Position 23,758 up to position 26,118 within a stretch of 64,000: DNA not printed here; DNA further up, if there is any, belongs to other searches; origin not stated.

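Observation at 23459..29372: Cache-type hybrid kinase translationally coupled to a REC-PP2C-GGDEF fusion, followed by STAS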

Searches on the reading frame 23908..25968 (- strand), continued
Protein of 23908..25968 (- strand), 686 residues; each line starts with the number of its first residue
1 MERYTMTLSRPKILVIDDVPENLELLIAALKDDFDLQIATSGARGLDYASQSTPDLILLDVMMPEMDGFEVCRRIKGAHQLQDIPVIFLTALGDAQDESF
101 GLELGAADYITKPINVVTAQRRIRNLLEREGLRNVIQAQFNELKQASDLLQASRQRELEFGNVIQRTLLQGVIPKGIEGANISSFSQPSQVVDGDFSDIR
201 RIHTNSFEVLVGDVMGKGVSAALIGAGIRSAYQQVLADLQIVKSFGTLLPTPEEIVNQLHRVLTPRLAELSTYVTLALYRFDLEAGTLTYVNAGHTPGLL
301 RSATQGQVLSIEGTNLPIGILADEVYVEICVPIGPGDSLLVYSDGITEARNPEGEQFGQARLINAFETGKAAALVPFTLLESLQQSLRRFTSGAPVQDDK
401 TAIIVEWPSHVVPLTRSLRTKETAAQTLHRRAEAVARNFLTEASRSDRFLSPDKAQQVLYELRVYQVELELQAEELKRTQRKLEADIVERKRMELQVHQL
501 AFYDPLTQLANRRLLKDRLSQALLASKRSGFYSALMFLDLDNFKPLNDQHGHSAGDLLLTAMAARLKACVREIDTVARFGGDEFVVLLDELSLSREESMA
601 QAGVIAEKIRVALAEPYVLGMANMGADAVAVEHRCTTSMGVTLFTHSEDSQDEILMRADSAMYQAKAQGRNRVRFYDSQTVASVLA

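Call 35: find_encoding_contigs(protein=P0096, flank=7000, max_places=2)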
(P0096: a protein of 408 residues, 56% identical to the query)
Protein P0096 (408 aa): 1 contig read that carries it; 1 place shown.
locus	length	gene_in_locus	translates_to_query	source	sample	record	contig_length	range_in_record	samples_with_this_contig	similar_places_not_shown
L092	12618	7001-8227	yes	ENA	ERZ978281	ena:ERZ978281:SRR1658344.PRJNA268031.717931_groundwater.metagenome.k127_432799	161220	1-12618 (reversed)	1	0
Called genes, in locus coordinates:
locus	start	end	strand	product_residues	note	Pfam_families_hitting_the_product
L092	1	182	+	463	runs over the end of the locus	PF00890:FAD_binding_2 (weak), PF01266:DAO (faint), PF03486:HI0933_like (weak), PF07992:Pyr_redox_2, PF12831:FAD_oxidored, PF13450:NAD_binding_8 (weak), PF13738:Pyr_redox_3 (faint), PF17806:SO_alpha_A3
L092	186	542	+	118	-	PF01042:Ribonuc_L-PSP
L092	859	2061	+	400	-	PF00291:PALP, PF13291:ACT_4 (weak)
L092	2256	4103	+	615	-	PF17297:PEPCK_N, PF00821:PEPCK_GTP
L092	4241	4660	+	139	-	PF00582:Usp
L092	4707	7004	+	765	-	PF08448:PAS_4, PF12860:PAS_7, PF00512:HisKA, PF02518:HATPase_c, PF00072:Response_reg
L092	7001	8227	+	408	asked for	PF00072:Response_reg, PF07228:SpoIIE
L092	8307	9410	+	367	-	PF00483:NTP_transferase, PF12804:NTP_transf_3, PF00132:Hexapep (weak), PF25087:GMPPB_C (weak)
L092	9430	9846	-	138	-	PF13581:HATPase_c_2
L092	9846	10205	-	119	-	PF01740:STAS, PF13466:STAS_2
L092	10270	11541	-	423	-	PF03600:CitMHS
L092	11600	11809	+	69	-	-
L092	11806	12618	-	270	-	?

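Call 55: predict_structure(alignment_id=A7)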
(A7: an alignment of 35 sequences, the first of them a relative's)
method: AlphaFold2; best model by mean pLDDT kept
length: 681 residues; sequences in the alignment: 35
mean_pLDDT: 77.1   pTM: 0.44
mean pLDDT of the five models: 77.1, 76.8, 75.9, 70.7, 69.3
residues with pLDDT >= 90: 89; 70-90: 430; 50-70: 101; < 50: 61
segments of 3 or more residues with pLDDT < 50: 238-242, 408-445, 573-575, 674-681
pLDDT, mean of each block of 10 residues (from residue 1): 72 81 85 86 86 79 80 85 75 70 82 82 80 78 72 61 60 73 75 78 88 79 86 64 75 92 90 87 89 84 79 88 88 90 91 91 86 89 87 87 63 42 44 38 46 55 60 72 71 72 77 84 85 85 79 86 80 64 87 89 87 71 73 88 76 86 83 47 33
secondary structure, 60 per line:
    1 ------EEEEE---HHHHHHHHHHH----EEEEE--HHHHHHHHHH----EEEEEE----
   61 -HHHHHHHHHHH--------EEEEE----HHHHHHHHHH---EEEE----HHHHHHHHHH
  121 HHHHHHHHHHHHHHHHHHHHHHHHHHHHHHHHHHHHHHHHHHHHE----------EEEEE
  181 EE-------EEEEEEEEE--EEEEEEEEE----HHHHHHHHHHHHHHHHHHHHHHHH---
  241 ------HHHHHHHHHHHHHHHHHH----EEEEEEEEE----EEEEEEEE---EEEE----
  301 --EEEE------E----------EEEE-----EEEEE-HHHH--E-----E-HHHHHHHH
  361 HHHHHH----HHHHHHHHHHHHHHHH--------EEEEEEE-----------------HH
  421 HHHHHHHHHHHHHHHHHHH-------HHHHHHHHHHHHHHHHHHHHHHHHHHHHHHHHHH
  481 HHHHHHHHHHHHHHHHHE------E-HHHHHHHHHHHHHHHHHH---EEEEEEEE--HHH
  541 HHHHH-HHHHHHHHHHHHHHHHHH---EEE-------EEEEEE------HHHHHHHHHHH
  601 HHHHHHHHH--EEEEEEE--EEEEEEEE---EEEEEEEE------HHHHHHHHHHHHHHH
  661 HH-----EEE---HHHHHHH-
elements in order (helices of 4 or more, strands of 3 or more residues): E7-11 H15-25 E30-34 H37-46 E51-56 H62-72 E81-85 H90-99 E103-106 H111-164 E176-182 E190-198 E201-209 H214-237 H247-264 E269-277 E282-289 E293-296 E303-306 E324-327 E333-337 H339-342 H353-366 H371-386 E395-401 H419-439 H447-497 H507-524 E528-535 H538-545 H547-564 E568-570 E578-583 H590-609 E612-618 E621-628 E632-639 H646-662 E668-670 H674-680

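Call 74: find_encoding_contigs(protein=P0009, flank=10000, max_places=2)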
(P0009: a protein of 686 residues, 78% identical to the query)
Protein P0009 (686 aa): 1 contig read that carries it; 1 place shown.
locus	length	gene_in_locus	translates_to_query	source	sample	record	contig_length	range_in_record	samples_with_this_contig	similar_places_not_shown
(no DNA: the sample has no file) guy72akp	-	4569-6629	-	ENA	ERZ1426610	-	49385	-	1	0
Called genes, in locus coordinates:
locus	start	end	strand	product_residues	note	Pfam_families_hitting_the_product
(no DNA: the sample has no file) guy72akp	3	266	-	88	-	?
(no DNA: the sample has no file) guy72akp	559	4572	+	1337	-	PF07696:7TMR-DISMED2, PF07695:7TMR-DISM_7TM, PF00989:PAS, PF13426:PAS_9, PF08447:PAS_3, PF13426:PAS_9, PF08447:PAS_3, PF00512:HisKA, +3 more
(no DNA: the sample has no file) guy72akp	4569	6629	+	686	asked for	PF00072:Response_reg, PF07228:SpoIIE, PF00990:GGDEF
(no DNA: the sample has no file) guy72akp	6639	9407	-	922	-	PF02397:Bac_transf, PF03808:Glyco_tran_WecG, PF25087:GMPPB_C (weak)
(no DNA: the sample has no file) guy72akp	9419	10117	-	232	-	PF02397:Bac_transf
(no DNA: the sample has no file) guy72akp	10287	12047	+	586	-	PF00072:Response_reg, PF00512:HisKA, PF02518:HATPase_c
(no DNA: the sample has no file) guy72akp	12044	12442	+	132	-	PF00072:Response_reg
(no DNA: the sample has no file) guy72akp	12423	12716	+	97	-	PF01627:Hpt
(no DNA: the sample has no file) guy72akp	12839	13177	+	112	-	PF01740:STAS, PF13466:STAS_2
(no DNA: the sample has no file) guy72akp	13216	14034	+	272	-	PF00497:SBP_bac_3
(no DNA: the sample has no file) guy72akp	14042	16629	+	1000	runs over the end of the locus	PF00989:PAS, PF08448:PAS_4, PF13426:PAS_9, PF00989:PAS, PF08448:PAS_4, PF13426:PAS_9, PF08447:PAS_3, PF07228:SpoIIE, +2 more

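Call 75: find_encoding_contigs(protein=P0008, flank=10000, max_places=2)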
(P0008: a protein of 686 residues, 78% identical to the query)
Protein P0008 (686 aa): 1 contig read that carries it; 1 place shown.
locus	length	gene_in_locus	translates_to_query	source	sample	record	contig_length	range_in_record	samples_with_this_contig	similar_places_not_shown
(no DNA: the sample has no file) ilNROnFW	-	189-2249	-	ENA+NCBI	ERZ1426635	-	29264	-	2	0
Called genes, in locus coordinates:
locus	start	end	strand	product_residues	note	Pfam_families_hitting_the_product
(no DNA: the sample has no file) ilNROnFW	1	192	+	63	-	?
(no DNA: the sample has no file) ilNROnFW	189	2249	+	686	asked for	PF00072:Response_reg, PF07228:SpoIIE, PF00990:GGDEF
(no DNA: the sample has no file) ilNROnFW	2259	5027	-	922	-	PF02397:Bac_transf, PF03808:Glyco_tran_WecG, PF25087:GMPPB_C (weak)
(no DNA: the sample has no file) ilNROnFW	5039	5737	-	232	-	PF02397:Bac_transf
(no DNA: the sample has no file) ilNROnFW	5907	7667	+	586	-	PF00072:Response_reg, PF00512:HisKA, PF02518:HATPase_c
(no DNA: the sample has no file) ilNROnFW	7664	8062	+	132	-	PF00072:Response_reg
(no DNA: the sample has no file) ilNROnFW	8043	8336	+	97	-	PF01627:Hpt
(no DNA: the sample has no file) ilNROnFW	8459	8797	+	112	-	PF01740:STAS, PF13466:STAS_2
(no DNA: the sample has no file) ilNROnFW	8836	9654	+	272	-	PF00497:SBP_bac_3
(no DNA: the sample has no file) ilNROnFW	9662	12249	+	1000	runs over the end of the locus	PF00989:PAS, PF08448:PAS_4, PF13426:PAS_9, PF00989:PAS, PF08448:PAS_4, PF13426:PAS_9, PF08447:PAS_3, PF07228:SpoIIE, +2 more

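Call 76: find_encoding_contigs(protein=P0045, flank=10000, max_places=2)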
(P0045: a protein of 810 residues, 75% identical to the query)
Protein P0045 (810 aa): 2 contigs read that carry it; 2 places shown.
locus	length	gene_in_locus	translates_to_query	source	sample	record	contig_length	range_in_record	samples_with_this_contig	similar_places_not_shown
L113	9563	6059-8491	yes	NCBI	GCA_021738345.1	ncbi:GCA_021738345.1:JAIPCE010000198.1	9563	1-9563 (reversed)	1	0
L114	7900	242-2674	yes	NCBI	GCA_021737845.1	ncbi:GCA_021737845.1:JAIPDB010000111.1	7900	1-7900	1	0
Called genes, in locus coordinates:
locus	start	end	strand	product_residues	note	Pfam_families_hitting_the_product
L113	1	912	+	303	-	PF00501:AMP-binding (faint)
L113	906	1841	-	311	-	PF13411:MerR_1, PF02607:B12-binding_2 (faint), PF02310:B12-binding (weak)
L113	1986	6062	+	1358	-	PF07696:7TMR-DISMED2, PF07695:7TMR-DISM_7TM, PF00989:PAS, PF13426:PAS_9, PF08447:PAS_3, PF00512:HisKA, PF02518:HATPase_c, PF00072:Response_reg, +2 more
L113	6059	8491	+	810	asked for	PF00072:Response_reg, PF07228:SpoIIE, PF08447:PAS_3, PF00990:GGDEF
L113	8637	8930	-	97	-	PF05016:ParE_toxin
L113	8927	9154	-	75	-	PF09720:Unstab_antitox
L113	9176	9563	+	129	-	PF00990:GGDEF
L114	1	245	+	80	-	?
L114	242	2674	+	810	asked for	PF00072:Response_reg, PF07228:SpoIIE, PF08447:PAS_3, PF00990:GGDEF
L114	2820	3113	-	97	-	PF05016:ParE_toxin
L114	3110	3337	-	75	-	PF09720:Unstab_antitox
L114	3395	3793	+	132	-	PF00990:GGDEF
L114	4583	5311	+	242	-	-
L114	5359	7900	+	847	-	PF17149:CHASE5, PF13188:PAS_8 (faint), PF08447:PAS_3, PF00989:PAS, PF08448:PAS_4, PF13426:PAS_9, PF08447:PAS_3 (weak), PF00990:GGDEF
